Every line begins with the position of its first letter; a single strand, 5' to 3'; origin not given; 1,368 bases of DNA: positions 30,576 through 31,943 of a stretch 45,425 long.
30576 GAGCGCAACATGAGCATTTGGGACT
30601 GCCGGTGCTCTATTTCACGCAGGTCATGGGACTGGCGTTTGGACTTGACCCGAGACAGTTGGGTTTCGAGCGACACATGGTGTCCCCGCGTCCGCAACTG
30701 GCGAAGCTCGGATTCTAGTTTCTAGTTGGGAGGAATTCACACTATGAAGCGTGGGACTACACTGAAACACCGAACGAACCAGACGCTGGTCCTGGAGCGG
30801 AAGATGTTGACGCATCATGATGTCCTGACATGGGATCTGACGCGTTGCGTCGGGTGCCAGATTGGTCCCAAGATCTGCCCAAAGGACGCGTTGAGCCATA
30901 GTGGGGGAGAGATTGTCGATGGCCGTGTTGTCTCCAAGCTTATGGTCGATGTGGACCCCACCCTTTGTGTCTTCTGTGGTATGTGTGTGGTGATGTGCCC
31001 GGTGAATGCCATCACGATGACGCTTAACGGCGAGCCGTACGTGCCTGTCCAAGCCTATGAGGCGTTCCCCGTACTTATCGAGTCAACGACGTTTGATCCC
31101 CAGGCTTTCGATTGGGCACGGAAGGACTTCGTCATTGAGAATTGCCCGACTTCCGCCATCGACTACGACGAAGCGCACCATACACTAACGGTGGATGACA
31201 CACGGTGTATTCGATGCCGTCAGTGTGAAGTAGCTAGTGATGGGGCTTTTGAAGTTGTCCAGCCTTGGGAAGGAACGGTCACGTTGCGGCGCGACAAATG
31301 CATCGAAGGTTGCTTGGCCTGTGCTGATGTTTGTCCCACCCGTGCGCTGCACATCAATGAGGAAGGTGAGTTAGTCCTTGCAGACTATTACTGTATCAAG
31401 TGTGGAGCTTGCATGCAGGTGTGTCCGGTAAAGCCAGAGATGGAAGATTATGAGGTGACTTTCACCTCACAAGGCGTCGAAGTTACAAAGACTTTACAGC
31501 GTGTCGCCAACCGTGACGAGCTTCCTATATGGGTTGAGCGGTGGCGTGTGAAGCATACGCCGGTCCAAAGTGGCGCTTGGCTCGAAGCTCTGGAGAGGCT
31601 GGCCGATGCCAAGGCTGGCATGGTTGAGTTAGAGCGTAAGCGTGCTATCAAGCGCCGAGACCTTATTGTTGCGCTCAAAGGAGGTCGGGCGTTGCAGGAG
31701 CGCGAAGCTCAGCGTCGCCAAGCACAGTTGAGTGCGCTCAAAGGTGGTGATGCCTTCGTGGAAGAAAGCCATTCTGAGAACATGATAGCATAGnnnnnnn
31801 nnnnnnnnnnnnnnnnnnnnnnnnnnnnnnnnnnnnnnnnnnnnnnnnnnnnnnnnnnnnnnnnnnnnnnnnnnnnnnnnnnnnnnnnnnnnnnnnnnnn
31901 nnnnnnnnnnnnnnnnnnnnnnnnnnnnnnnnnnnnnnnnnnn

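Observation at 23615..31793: Canonical-looking AOR wired to an HdrA::MvhD / HdrC / HdrB module plus a polyferredoxin: Bam-like architecture without a Bam-type catalytic subunit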

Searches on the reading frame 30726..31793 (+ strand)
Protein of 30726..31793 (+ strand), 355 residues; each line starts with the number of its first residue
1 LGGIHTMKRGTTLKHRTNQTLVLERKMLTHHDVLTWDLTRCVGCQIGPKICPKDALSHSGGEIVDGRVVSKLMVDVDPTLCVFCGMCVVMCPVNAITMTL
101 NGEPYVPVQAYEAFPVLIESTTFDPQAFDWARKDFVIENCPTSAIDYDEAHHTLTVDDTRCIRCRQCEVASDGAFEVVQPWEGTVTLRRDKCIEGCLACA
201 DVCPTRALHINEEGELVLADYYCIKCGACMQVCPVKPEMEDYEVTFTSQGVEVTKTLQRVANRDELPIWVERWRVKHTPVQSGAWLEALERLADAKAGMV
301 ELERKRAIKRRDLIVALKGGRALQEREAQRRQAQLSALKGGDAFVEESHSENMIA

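Call 3: search_protein_families(library=pfam, proteins=[window:30726-31793:+], max_evalue=0.001)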
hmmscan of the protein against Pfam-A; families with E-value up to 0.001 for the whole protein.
window:30726-31793:+ (355 aa): 12 families
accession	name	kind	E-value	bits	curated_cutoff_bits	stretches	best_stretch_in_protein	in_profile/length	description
PF00037.32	Fer4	-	2.6e-19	68.6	21.1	2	75-97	2-24/24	4Fe-4S binding domain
PF12838.12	Fer4_7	-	2.5e-18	66.7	27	2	191-236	1-51/52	4Fe-4S dicluster domain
PF13187.11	Fer4_9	-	6.7e-14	52.1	27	2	191-235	1-49/52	4Fe-4S dicluster domain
PF12837.12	Fer4_6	-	6.4e-13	48.4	25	0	189-208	6-24/24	4Fe-4S binding domain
PF14697.11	Fer4_21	-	1.2e-12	48.2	35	2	156-207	3-56/59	4Fe-4S dicluster domain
PF13237.11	Fer4_10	-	2e-12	47.3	25.5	1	187-234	4-53/53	4Fe-4S dicluster domain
PF13484.11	Fer4_16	-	4.7e-11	43.7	30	0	223-236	2-15/66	4Fe-4S double cluster binding domain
PF12797.12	Fer4_2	-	1.1e-10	41.1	24.5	0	223-235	10-22/22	4Fe-4S binding domain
PF13183.11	Fer4_8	-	4.3e-08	34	27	1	222-240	4-22/68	4Fe-4S dicluster domain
PF25160.1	LdpA_Fe-S-bd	-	9.8e-08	32.1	27.6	0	198-236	8-41/49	LdpA Fe-S cluster-binding domain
PF12798.12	Fer4_3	-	1.9e-05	25.6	27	0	223-235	1-13/15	4Fe-4S binding domain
PF13534.11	Fer4_17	-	0.0001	23.2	22.2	0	223-242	2-21/61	4Fe-4S dicluster domain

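Call 4: search_protein_families(library=ncbifam, proteins=[window:30726-31793:+], max_evalue=0.001)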
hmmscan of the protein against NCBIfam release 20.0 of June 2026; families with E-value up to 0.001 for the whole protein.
window:30726-31793:+ (355 aa): 87 families (the best 25 are shown)
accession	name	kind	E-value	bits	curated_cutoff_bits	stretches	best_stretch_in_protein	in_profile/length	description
NF042909.1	FMH_DH_FwdF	exception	1.1e-31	110.2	375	2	30-146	6-117/336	tungsten-dependent formylmethanofuran dehydrogenase subunit FwdF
TIGR01971.1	NuoI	subfamily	1.6e-18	66.5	113.05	2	5-101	8-103/121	NADH-quinone oxidoreductase, chain I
NF040864.1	HgcB_ferredoxin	equivalog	8.2e-17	60.8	99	2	184-236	8-59/93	mercury methylation ferredoxin HgcB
NF006221.0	PRK08348.1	subfamily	3.1e-15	56.1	124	2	34-99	39-95/136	NADH-plastoquinone oxidoreductase subunit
NF045874.1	Vhu_polyferre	exception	1.2e-14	53.8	600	2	35-171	192-304/381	F420-non-reducing hydrogenase associated-polyferredoxin VhuB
NF058577.1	FdxA_fam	equivalog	4e-14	52.5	65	1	189-236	6-51/52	4Fe-4S ferredoxin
TIGR02179.1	PorD_KorD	subfamily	1.6e-13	50.6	60.05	3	37-99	23-75/78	2-oxoacid:acceptor oxidoreductase, delta subunit, pyruvate/2-ketoisovalerate family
NF043039.1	HgcAB_like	equivalog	1.2e-12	48.1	285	2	182-235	292-346/350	HgcAB-like fusion protein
TIGR02700.1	flavo_MJ0208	hypoth_equivalog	2e-12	46.9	251.35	1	187-255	145-213/234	dihydromethanopterin reductase (acceptor)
NF004541.0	PRK05888.2-2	equivalog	6.7e-12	45.6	217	2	176-237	47-110/168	NADH-quinone oxidoreductase subunit NuoI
TIGR01944.1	rnfB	subfamily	9.5e-12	44.9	68.7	2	3-101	77-165/190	RnfABCDGE type electron transport complex subunit B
NF038196.1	ferrodoxin_EFR1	subfamily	1.2e-11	45.1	75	1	189-236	183-227/242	EFR1 family ferrodoxin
NF040684.1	PorD_Arch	equivalog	1.5e-11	44.2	120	2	186-236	28-77/85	pyruvate synthase subunit PorD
TIGR04105.1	FeFe_hydrog_B1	subfamily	3.9e-11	42.3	450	1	198-235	165-202/462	monomeric [FeFe] hydrogenase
TIGR03294.1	FrhG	equivalog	5.2e-11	42.7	245.5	1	194-235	177-217/228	coenzyme F420 hydrogenase subunit gamma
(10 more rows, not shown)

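Call 44: search_solved_structures(query=window:30744-31793:+, max_evalue=0.001)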
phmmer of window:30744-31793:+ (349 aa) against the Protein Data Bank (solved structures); distinct sequences matched with E-value up to 0.001: 61 (the best 60 are shown).
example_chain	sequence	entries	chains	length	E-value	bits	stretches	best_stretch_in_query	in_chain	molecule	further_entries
7bkb_K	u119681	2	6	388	6.7e-27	97.8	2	13-142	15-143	Formylmethanofuran dehydrogenase, subunit F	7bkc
5t5i_F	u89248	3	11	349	4e-21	78.8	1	33-92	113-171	Tungsten formylmethanofuran dehydrogenase subunit fwdF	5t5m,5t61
9sw6_H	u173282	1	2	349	8.2e-20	74.5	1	33-92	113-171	Tungsten formylmethanofuran dehydrogenase, subunit F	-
9sfi_T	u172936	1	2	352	7e-19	71.5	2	24-106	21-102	4Fe-4S ferredoxin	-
9sw6_G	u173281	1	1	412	9.2e-15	57.9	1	33-94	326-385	Polyferredoxin protein MvhB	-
9sfi_O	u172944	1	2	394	4.4e-10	42.5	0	186-233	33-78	Ferredoxin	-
9iho_I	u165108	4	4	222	4.2e-09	39.3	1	33-97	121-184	NUIM (TYKY) subunit of mitochondrial NADH:ubiquinone oxidoreductase (Complex I)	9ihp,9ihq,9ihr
6h8k_I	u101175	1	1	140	6.5e-09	38.7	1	33-97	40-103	Subunit NUIM of NADH:Ubiquinone Oxidoreductase (Complex I)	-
7b0n_I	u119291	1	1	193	7e-09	38.6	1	33-97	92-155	Subunit NUIM of protein NADH:Ubiquinone Oxidoreductase (Complex I)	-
7zm7_I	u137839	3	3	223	8.4e-09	38.3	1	33-98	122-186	Oxidoreductase-like protein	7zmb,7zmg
6gcs_I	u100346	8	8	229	9.7e-09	38.1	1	33-97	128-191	TYKY SUBUNIT (NUIM) | Subunit NUIM of NADH:Ubiquinone Oxidoreductase (Complex I)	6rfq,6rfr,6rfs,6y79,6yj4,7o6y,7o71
8b9z_I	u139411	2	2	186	2.7e-08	36.7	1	33-94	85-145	NADH dehydrogenase (ubiquinone) 23 kDa subunit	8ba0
8iuf_S8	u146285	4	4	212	3.2e-08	36.4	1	33-97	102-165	NDUFS8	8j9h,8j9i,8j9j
7arc_I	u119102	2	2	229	3.4e-08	36.3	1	33-94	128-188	TYKY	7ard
8esw_S8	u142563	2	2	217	3.5e-08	36.3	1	33-94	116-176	NADH dehydrogenase (ubiquinone) 23 kDa subunit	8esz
7bkb_L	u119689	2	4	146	0.00035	23.1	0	66-102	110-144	Formylmethanofuran dehydrogenase, subunit G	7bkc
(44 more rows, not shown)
